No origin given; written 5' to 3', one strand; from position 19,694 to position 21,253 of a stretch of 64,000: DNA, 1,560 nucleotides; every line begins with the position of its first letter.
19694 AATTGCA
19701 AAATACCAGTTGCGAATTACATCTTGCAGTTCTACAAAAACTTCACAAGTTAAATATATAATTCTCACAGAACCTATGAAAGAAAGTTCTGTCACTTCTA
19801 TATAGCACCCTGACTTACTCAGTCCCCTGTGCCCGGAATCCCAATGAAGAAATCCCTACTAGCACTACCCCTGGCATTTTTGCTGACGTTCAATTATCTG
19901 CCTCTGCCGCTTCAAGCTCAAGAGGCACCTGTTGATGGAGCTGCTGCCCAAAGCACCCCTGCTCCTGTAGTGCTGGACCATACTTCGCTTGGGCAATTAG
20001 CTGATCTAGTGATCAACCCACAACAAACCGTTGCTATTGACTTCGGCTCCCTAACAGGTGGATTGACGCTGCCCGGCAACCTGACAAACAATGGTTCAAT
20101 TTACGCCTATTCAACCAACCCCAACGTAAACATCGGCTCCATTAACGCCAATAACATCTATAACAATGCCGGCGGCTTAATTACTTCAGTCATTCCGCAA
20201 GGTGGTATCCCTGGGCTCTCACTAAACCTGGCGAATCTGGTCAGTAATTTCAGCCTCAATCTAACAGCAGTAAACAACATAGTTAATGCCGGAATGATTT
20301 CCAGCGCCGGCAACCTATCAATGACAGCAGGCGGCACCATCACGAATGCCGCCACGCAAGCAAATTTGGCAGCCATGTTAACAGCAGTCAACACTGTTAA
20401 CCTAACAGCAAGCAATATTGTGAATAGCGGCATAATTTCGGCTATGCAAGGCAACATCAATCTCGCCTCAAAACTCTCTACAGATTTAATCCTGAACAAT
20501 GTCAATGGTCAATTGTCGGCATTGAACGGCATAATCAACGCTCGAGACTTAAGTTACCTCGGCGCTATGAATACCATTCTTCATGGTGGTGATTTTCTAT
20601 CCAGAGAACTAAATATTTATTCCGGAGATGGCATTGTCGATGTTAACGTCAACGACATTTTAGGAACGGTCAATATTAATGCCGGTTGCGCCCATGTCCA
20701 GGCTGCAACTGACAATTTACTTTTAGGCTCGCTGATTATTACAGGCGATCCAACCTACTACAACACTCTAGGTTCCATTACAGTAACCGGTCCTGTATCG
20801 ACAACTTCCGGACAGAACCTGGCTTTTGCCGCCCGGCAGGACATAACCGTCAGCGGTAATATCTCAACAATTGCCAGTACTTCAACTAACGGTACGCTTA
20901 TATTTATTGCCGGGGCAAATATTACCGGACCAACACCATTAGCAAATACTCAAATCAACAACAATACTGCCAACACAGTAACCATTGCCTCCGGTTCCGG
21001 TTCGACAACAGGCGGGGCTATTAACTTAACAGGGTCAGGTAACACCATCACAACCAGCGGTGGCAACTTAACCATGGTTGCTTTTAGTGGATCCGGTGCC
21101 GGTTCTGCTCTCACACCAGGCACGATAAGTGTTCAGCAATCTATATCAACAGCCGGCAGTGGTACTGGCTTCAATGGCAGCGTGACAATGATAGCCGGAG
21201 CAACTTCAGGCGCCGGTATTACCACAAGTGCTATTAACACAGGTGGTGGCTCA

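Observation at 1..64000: Three tandem paralogous giant genes (21,184 codons in-window) fill the window, forming a dedicated giant-fibre gene cassette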

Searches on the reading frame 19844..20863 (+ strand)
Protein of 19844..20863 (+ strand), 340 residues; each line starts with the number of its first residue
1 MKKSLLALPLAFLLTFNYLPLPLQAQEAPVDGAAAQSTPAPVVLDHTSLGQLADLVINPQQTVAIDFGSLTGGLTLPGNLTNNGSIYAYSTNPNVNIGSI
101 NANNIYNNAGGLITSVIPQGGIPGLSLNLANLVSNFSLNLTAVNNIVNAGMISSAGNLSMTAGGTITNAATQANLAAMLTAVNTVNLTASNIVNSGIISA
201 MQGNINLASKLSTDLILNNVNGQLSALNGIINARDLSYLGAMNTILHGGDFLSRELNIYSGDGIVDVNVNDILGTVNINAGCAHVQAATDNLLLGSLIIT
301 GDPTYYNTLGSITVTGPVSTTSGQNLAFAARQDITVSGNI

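Call 44: find_homologous_proteins(query=window:19844-20863:+)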
Query window:19844-20863:+ (340 aa): 11 proteins with E <= 0.001 among 8000 candidates.
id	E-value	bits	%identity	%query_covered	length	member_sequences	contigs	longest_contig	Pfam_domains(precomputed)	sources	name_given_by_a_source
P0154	3.3e-72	262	63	70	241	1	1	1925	-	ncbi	-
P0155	1.6e-60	223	52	84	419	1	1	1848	-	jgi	-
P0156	1.2e-44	171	47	69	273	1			-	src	-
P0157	6.9e-43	165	47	77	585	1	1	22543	-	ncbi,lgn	-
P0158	9.9e-43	165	41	97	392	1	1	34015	-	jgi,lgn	jgi:hypothetical protein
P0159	2.1e-38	151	52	52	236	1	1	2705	PF00082.28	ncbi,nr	ncbi:MAG: S8 family serine peptidase, partial [Candidatus Obscuribacterales bacterium]|nr:S8 family 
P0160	3.3e-37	147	46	63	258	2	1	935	-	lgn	-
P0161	1.9e-33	135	41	82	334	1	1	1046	-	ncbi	ncbi:MAG: hypothetical protein ACREJM_01785, partial [Candidatus Saccharimonadales bacterium]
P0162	3.7e-24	104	38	78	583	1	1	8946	-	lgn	-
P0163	1.4e-23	102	39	80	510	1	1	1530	-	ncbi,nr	ncbi:MAG: hypothetical protein K2Z81_07270, partial [Cyanobacteria bacterium]|nr:hypothetical protei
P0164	4.5e-21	94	36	84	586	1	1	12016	-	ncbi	-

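Call 88: find_encoding_contigs(protein=P0157, flank=3000, max_places=2)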
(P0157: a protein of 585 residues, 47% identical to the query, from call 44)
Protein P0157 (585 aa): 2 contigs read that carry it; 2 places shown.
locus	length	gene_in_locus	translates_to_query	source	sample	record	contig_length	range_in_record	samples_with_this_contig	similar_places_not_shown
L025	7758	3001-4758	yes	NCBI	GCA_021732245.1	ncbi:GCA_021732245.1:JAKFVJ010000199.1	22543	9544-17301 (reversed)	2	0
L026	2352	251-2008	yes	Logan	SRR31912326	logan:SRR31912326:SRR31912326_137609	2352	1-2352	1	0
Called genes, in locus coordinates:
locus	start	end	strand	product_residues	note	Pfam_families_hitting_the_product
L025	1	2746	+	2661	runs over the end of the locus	?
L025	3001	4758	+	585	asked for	-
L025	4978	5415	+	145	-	PF11068:YlqD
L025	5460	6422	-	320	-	PF00140:Sigma70_r1_2, PF04542:Sigma70_r2, PF04539:Sigma70_r3, PF04545:Sigma70_r4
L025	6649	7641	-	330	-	PF01578:Cytochrom_C_asm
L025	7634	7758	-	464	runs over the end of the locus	PF05140:ResB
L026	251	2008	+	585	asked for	-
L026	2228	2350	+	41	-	?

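Call 89: find_encoding_contigs(protein=P0164, flank=3000, max_places=2)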
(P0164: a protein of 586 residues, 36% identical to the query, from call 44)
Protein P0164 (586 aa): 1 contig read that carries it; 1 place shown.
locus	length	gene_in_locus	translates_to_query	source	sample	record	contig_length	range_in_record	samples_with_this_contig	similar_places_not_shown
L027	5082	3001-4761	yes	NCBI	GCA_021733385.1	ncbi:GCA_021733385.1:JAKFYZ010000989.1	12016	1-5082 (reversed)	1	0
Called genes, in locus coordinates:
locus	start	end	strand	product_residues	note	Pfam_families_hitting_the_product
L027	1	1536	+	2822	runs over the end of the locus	?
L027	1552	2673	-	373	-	PF13173:AAA_14, PF13635:DUF4143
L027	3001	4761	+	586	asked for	-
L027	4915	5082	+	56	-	?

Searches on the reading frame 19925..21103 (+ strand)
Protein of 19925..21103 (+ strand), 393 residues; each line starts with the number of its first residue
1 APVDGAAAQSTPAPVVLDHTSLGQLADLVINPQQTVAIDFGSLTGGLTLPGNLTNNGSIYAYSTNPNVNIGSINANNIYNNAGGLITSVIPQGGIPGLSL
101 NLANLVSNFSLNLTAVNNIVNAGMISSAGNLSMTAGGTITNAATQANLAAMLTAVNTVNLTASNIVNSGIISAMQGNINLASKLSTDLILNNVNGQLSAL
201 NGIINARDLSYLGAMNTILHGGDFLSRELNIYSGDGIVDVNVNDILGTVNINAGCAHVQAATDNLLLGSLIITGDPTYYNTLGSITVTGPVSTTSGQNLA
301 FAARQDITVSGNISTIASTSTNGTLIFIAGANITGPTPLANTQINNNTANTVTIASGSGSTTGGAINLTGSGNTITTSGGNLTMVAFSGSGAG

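Call 47: search_solved_structures(query=A2, max_evalue=10)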
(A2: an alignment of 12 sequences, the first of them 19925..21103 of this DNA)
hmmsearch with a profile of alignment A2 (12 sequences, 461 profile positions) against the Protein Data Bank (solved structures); distinct sequences matched with E-value up to 10: 1.
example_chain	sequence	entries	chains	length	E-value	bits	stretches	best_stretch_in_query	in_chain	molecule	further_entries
4peu_A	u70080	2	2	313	0.002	20.2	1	320-450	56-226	Uncharacterized protein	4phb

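Call 56: predict_structure(alignment_id=A2)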
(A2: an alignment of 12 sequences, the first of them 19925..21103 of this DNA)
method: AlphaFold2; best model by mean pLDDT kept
length: 393 residues; sequences in the alignment: 12
mean_pLDDT: 83.7   pTM: 0.86
mean pLDDT of the five models: 83.7, 80.3, 78.9, 77.9, 75.6
residues with pLDDT >= 90: 215; 70-90: 104; 50-70: 41; < 50: 33
segments of 3 or more residues with pLDDT < 50: 1-10, 337-351, 357-360, 390-393
pLDDT, mean of each block of 10 residues (from residue 1): 37 71 82 92 87 96 94 97 95 84 91 98 98 97 82 98 95 97 88 94 90 88 96 92 95 92 94 89 90 73 90 67 82 58 38 52 72 71 75 36
secondary structure, 60 per line:
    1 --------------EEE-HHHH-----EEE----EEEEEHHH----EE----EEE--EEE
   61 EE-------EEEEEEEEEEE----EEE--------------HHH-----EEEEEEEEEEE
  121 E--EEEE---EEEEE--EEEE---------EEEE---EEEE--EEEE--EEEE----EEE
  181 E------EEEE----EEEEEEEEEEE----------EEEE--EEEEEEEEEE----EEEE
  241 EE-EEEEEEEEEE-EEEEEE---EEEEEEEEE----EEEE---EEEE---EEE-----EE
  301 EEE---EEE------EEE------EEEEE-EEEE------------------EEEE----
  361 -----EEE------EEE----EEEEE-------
elements in order: E15-17 H19-22 E28-30 E35-39 E53-55 E58-62 E70-80 E85-87 E110-121 E124-127 E131-135 E138-141 E151-154 E158-161 E164-167 E170-173 E178-181 E188-191 E196-206 E217-220 E223-232 E237-242 E244-253 E255-260 E264-272 E277-280 E284-287 E291-293 E299-303 E307-309 E316-318 E325-329 E331-334 E353-356 E366-368 E375-377 E382-386

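Call 58: fold_search(model_id=the predicted structure, library=pdb)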
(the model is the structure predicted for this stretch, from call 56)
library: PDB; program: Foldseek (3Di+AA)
matches with E <= 10: 57; with E <= 0.001: 0
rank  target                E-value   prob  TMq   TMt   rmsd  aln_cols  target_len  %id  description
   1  4rm6                  6.1e-02  0.21  0.19  0.12  15.6       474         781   14  Crystal structure of Hemopexin Binding Protein (released 2016-05-18)
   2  2odl                  6.8e-01  0.28  0.29  0.30  12.1       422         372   11  Crystal structure of the HMW1 secretion domain from Haemophilus influenzae (released 2007-08-21)
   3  8cpk_A                8.9e-01  0.13  0.25  0.26  12.8       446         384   12  Crystal structure of EtpA secretion domain from Enterotoxigenic Escherichia coli (released 2024-01-10)
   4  8cpk_B                8.9e-01  0.08  0.20  0.20  16.0       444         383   13  Crystal structure of EtpA secretion domain from Enterotoxigenic Escherichia coli (released 2024-01-10)
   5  4q1q_A                9.4e-01  0.14  0.23  0.30  13.5       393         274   13  Crystal structure of TibC-catalyzed hyper-glycosylated TibA55-350 fragment (released 2014-09-17)
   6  4i84_B                9.8e-01  0.08  0.17  0.22  14.1       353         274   15  The crystal structure of the Haemophilus influenzae HxuA secretion domain involved in the two-partner secretion pathwa (released 2013-11-13)
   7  3wwg_A                1.2e+00  0.11  0.23  0.18  14.5       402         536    9  Crystal structure of the N-glycan-deficient variant N448A of isopullulanase complexed with isopanose (released 2014-11-12)
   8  5g5o_E                1.4e+00  0.13  0.27  0.29  14.3       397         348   10  Structure of the snake adenovirus 1 hexon-interlacing LH3 protein, native (released 2017-06-07)
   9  3wwg_D                1.6e+00  0.08  0.24  0.20  13.2       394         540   11  Crystal structure of the N-glycan-deficient variant N448A of isopullulanase complexed with isopanose (released 2014-11-12)
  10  7vul_A                1.9e+00  0.08  0.26  0.19  12.0       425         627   12  Structure of Klebsiella Phage P560 depolymerase (released 2022-11-16)
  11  1wmr_A                2.0e+00  0.04  0.18  0.14  17.0       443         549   10  Crystal Structure of Isopullulanase from Aspergillus niger ATCC 9642 (released 2005-07-19)
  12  1ooc_A                2.0e+00  0.04  0.14  0.15  16.7       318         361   12  Mutations in the T1.5 loop of pectate lyase A (released 2004-03-16)
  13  7koh_C                2.7e+00  0.01  0.13  0.11  18.9       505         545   13  Crystal structure of antigen 43 from Escherichia coli EDL933 (released 2022-03-09)
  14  6n2b_A                2.8e+00  0.03  0.17  0.18  28.1       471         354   11  The Crystal Structure of Caldicellulosiruptor kristjanssonii Tapirin C-terminal domain (released 2018-12-19)
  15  3c8v_D                2.8e+00  0.02  0.13  0.12  16.0       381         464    6  Crystal structure of putative acetyltransferase (YP_390128.1) from Desulfovibrio desulfuricans G20 at 2.28 A resolutio (released 2008-02-26)
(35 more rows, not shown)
